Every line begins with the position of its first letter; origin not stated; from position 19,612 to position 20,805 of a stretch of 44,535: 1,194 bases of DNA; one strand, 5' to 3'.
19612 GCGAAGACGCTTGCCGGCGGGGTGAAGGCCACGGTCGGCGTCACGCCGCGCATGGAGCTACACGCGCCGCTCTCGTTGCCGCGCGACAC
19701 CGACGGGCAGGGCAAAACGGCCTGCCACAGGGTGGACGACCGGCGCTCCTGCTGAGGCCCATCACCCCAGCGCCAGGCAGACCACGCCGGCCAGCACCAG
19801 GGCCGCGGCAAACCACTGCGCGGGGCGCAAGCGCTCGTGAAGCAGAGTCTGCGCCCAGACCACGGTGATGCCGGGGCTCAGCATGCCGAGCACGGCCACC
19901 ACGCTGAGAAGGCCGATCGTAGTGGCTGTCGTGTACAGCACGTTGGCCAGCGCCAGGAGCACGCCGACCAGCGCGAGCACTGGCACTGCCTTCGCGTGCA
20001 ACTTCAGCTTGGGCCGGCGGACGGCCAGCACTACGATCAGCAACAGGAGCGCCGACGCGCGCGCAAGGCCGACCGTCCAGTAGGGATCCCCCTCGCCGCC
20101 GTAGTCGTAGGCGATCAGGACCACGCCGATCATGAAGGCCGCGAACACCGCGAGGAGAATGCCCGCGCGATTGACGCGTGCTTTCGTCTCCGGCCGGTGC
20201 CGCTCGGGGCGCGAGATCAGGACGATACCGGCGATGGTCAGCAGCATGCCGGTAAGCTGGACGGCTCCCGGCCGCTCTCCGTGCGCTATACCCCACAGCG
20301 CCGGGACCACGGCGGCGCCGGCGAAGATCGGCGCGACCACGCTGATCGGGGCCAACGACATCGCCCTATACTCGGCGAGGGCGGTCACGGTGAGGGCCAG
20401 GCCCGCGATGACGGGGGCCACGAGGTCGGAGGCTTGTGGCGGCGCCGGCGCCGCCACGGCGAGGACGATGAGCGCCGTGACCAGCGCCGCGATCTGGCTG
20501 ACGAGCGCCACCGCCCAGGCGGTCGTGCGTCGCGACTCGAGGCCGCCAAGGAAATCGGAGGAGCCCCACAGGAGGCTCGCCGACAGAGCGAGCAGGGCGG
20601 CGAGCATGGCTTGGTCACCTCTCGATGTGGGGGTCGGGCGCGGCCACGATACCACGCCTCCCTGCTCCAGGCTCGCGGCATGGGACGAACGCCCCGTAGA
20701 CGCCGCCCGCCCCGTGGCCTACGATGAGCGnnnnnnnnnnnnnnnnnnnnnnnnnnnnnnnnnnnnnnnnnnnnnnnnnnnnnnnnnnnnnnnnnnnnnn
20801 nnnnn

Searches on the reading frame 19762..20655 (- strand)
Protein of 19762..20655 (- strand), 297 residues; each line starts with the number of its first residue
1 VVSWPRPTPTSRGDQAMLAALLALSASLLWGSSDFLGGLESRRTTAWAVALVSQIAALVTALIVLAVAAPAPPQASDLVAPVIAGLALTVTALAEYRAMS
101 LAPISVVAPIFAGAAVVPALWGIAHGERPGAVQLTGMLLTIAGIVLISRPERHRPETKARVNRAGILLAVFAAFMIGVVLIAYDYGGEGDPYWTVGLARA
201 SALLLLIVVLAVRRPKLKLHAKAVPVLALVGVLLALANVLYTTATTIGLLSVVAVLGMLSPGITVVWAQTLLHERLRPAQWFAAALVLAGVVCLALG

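Call 28: search_protein_families(library=pfam, proteins=[window:19762-20655:-], max_evalue=0.001)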
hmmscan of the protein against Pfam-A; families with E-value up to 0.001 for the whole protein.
window:19762-20655:- (297 aa): 1 family
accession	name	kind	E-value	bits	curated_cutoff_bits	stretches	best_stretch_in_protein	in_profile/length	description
PF00892.27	EamA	-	6.4e-22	78.7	28.2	2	164-294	2-133/135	EamA-like transporter family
